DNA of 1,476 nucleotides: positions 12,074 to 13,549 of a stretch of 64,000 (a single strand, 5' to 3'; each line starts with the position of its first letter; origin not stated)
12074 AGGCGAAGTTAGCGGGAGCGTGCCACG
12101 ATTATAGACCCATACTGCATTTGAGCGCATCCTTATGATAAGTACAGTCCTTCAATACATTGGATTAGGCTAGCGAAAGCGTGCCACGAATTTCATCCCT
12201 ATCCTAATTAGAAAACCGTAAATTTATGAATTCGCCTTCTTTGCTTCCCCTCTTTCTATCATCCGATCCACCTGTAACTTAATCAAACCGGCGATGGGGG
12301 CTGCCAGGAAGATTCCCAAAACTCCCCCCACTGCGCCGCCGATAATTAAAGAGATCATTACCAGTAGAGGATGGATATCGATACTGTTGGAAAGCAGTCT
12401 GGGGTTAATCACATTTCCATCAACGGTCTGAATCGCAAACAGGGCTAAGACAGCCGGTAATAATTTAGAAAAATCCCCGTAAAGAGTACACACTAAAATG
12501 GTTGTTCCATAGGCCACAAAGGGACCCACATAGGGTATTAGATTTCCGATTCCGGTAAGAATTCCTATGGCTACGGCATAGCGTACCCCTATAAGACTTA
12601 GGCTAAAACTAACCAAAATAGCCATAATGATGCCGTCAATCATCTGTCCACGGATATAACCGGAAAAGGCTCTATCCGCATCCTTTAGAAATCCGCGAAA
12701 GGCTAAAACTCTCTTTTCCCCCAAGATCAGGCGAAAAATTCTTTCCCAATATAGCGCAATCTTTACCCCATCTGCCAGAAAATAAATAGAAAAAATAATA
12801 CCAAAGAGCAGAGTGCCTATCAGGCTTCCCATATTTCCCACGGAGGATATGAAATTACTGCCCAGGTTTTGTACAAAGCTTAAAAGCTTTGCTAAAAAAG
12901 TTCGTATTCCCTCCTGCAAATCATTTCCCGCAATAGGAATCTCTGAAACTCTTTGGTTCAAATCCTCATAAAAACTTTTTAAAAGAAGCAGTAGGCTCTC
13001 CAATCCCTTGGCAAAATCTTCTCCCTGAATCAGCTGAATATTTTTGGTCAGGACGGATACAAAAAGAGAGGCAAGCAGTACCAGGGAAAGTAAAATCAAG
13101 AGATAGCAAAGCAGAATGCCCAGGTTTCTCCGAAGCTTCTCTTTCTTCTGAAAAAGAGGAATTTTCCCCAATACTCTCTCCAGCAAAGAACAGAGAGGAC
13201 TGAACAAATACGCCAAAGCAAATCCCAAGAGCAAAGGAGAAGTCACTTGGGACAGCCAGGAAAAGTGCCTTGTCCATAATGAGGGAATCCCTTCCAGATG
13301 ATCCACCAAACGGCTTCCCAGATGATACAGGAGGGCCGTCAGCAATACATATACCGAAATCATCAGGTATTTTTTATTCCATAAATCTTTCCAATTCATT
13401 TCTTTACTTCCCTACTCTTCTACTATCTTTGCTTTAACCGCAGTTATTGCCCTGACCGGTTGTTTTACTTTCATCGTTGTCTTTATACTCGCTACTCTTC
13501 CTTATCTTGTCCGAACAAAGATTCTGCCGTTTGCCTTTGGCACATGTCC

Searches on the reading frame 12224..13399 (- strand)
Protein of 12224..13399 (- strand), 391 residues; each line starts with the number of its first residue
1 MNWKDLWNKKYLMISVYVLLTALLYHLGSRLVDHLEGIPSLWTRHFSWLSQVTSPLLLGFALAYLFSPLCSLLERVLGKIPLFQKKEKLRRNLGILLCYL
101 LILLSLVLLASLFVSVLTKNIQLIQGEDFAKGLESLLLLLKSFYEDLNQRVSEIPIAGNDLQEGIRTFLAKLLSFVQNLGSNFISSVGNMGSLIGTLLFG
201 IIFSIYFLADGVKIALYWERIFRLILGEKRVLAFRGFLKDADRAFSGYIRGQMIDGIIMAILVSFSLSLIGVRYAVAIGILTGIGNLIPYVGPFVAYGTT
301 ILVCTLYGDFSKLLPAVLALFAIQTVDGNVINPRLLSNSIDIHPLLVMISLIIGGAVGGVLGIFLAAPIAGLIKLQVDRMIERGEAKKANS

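Call 38: list_cluster_members(proteins=[window:12224-13399:-, window:30222-30719:+, window:31373-32392:+, window:32389-33303:+, window:33443-35248:-, window:60467-61567:-, window:7228-8142:-, window:49920-52412:-, window:13502-14428:-, window:29634-30611:-])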
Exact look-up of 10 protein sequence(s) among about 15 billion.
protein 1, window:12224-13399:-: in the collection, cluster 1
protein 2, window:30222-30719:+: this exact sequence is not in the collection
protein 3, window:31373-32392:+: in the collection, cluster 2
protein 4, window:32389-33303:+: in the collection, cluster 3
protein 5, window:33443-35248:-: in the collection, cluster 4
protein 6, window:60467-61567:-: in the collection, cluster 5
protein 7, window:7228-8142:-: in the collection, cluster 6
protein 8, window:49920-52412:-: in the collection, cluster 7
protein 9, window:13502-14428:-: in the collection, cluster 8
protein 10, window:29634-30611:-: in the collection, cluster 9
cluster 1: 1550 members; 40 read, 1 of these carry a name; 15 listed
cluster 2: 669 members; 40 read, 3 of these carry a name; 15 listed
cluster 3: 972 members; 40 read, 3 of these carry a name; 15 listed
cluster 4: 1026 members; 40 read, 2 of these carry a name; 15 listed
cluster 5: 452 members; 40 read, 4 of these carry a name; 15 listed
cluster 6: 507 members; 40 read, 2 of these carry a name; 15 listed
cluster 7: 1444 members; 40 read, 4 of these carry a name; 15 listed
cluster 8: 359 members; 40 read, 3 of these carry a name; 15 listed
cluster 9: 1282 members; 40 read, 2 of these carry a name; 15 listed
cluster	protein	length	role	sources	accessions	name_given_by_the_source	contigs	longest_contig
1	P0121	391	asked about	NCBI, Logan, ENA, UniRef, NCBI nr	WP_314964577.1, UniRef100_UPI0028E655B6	AI-2E family transporter [Oribacterium sinus] | AI-2E family transporter n=1 Tax=Oribacterium sinus TaxID=237576 RepID=UPI0028E655B6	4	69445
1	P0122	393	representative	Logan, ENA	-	-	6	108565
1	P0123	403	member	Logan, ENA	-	-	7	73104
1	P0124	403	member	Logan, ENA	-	-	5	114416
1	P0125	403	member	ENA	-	-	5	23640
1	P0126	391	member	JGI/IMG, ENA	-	-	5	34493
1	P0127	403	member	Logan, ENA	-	-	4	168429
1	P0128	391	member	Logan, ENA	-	-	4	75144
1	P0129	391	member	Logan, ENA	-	-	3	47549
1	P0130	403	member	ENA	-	-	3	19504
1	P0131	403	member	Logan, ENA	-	-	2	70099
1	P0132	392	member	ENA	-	-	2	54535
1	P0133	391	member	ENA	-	-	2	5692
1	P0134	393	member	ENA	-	-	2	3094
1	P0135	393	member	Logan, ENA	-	-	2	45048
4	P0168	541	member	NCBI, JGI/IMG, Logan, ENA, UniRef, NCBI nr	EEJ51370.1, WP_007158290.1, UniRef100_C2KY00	sulfatase-like hydrolase/transferase [Oribacterium sinus] | Arylsulfatase n=1 Tax=Oribacterium sinus F0268 TaxID=585501 RepID=C2KY00_9FIRM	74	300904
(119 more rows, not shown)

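Call 39: find_encoding_contigs(protein=P0168, flank=2000, max_places=8)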
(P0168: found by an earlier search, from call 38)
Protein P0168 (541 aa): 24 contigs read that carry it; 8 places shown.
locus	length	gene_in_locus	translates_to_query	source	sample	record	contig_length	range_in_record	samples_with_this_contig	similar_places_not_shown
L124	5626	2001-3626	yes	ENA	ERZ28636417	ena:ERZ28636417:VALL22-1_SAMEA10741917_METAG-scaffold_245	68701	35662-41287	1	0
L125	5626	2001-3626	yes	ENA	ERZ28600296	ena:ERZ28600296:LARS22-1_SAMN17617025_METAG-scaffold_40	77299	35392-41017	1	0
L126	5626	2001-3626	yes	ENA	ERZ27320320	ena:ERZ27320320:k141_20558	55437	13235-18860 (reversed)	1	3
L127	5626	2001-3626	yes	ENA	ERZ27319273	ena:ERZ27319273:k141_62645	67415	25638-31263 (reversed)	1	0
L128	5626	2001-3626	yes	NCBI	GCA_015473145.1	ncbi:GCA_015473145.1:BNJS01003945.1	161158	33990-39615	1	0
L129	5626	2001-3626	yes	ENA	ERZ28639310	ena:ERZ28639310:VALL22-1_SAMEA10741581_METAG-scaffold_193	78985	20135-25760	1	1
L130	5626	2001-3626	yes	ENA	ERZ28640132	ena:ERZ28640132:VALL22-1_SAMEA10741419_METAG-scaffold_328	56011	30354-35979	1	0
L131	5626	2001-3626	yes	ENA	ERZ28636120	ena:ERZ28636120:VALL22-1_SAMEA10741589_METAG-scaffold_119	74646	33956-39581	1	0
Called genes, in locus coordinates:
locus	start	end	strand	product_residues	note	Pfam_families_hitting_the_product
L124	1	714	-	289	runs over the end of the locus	PF00881:Nitroreductase (faint), PF14512:TM1586_NiRdase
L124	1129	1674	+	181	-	PF01966:HD (weak)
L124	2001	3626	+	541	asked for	PF00884:Sulfatase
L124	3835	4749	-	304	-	PF08282:Hydrolase_3, PF00702:Hydrolase (weak), PF05116:S6PP (weak)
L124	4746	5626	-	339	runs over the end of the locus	PF01145:Band_7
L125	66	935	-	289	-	PF00881:Nitroreductase (faint), PF14512:TM1586_NiRdase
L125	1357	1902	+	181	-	PF01966:HD (weak)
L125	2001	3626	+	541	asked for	PF00884:Sulfatase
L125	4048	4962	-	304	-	PF08282:Hydrolase_3, PF00702:Hydrolase (weak), PF05116:S6PP (weak)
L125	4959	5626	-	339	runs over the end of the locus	PF01145:Band_7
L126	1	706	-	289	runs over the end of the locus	PF00881:Nitroreductase (faint), PF14512:TM1586_NiRdase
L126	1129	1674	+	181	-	PF01966:HD (weak)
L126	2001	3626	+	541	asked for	PF00884:Sulfatase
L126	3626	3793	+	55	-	-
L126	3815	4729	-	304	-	PF08282:Hydrolase_3, PF00702:Hydrolase (weak), PF05116:S6PP (weak)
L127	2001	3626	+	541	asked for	PF00884:Sulfatase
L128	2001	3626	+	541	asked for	PF00884:Sulfatase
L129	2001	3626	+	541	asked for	PF00884:Sulfatase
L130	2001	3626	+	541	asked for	PF00884:Sulfatase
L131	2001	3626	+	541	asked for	PF00884:Sulfatase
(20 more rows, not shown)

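Call 44: find_encoding_contigs(protein=P0123, flank=1500, max_places=6)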
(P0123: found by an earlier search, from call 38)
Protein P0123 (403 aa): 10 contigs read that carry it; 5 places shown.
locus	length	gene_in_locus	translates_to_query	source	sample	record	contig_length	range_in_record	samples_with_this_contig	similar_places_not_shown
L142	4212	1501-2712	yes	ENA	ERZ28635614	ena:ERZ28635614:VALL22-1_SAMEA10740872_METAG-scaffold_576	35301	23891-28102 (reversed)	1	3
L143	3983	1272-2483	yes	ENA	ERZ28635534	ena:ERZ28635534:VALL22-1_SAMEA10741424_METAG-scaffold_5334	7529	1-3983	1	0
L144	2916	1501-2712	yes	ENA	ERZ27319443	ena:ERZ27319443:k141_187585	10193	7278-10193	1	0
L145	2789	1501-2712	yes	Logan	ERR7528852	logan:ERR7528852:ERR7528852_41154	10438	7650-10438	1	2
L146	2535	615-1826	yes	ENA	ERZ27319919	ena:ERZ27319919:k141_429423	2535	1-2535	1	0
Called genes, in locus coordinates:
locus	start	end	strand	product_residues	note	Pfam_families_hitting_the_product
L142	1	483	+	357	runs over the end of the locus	PF02653:BPD_transp_2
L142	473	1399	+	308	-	PF02653:BPD_transp_2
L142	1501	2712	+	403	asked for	PF01594:AI-2E_transport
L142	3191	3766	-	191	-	PF01965:DJ-1_PfpI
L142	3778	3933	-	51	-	-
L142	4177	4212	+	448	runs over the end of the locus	PF00375:SDF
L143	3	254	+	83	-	?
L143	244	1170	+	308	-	PF02653:BPD_transp_2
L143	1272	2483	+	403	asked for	PF01594:AI-2E_transport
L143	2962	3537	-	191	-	PF01965:DJ-1_PfpI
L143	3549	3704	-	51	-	-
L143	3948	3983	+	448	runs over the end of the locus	PF00375:SDF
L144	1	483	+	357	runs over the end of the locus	PF02653:BPD_transp_2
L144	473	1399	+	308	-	PF02653:BPD_transp_2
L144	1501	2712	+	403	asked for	PF01594:AI-2E_transport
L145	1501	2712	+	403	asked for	PF01594:AI-2E_transport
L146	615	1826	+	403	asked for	PF01594:AI-2E_transport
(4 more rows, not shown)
